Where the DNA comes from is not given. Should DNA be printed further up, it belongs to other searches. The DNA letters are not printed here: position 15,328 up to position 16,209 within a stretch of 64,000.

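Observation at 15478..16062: Protein built almost entirely from eight tandem 22-residue repeats (consensus roughly x-x-x-x-V/A-x-x-x-A/V-x-G-x-V/I-x-G-T/A-x-E/D-I/V-G-G-D)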

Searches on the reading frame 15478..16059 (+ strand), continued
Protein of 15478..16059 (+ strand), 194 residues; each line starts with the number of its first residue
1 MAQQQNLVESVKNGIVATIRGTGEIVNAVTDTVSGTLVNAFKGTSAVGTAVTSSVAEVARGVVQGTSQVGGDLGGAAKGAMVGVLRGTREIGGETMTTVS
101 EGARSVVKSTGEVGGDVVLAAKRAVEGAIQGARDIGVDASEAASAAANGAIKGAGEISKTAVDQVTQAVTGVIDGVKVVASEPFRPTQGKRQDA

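Call 77: search_protein_families(library=pfam, proteins=[L085:1-1926:+, L085:2960-5572:+, L086:1325-4051:+, L087:1130-3430:+, L086:2-289:+, L084:6001-6567:+], max_evalue=0.00001)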
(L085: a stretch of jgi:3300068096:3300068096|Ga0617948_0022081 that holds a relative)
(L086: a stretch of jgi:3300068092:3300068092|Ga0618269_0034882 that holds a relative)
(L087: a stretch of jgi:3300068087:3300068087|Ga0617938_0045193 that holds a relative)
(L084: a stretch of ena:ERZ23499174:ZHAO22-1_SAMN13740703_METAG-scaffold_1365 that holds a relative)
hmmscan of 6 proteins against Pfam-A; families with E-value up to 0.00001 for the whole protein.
L085:1-1926:+ (641 aa): 3 families
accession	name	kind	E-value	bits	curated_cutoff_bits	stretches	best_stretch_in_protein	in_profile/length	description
PF11896.14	GlgE_dom_N_S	-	1.5e-49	169.2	25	1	2-170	18-179/179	Alpha-1,4-glucan:maltose-1-phosphate maltosyltransferase, domain N/S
PF21702.3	GLGE_C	-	2.3e-35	121.1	27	1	540-627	1-87/87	GLGE, C-terminal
PF00128.31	Alpha-amylase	-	5.7e-11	42.7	22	1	189-339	11-139/446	Alpha amylase, catalytic domain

L085:2960-5572:+ (871 aa): 4 families
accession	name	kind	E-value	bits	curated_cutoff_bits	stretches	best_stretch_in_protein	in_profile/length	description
PF00128.31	Alpha-amylase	-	3.6e-96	323.6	22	2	28-331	4-325/446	Alpha amylase, catalytic domain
PF16657.11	Malt_amylase_C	-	6.9e-26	90.6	27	1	472-549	1-75/75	Maltogenic Amylase, C-terminal domain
PF18085.6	Mak_N_cap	-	1e-07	33.3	22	1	602-697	1-87/87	Maltokinase N-terminal cap domain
PF23915.1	SusG_C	-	9.8e-06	26.2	27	0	484-514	1-31/62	Alpha-amylase SusG C-terminal domain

L086:1325-4051:+ (909 aa): 3 families
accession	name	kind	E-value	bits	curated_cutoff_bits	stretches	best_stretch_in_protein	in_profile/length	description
PF00128.31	Alpha-amylase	-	4.3e-97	326.6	22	2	29-331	5-323/446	Alpha amylase, catalytic domain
PF16657.11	Malt_amylase_C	-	1.1e-25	89.9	27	1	474-551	1-75/75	Maltogenic Amylase, C-terminal domain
PF18085.6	Mak_N_cap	-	1.3e-07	33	22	1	604-699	1-87/87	Maltokinase N-terminal cap domain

L087:1130-3430:+ (767 aa): 3 families
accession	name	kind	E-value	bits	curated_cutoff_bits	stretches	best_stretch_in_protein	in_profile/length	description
PF00128.31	Alpha-amylase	-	1.1e-97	328.5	22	2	29-331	5-323/446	Alpha amylase, catalytic domain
PF16657.11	Malt_amylase_C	-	1.1e-25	90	27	1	474-551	1-75/75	Maltogenic Amylase, C-terminal domain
PF18085.6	Mak_N_cap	-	1e-07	33.3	22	1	604-699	1-87/87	Maltokinase N-terminal cap domain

L086:2-289:+ (95 aa): 1 family
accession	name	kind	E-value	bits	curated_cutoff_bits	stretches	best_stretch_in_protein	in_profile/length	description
PF21702.3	GLGE_C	-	2.8e-30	104.8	27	1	1-81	8-87/87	GLGE, C-terminal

L084:6001-6567:+ (189 aa): 1 family
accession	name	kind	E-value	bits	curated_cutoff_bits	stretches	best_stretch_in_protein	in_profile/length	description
PF00072.30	Response_reg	-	4.1e-09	37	30.2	1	73-182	1-111/111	Response regulator receiver domain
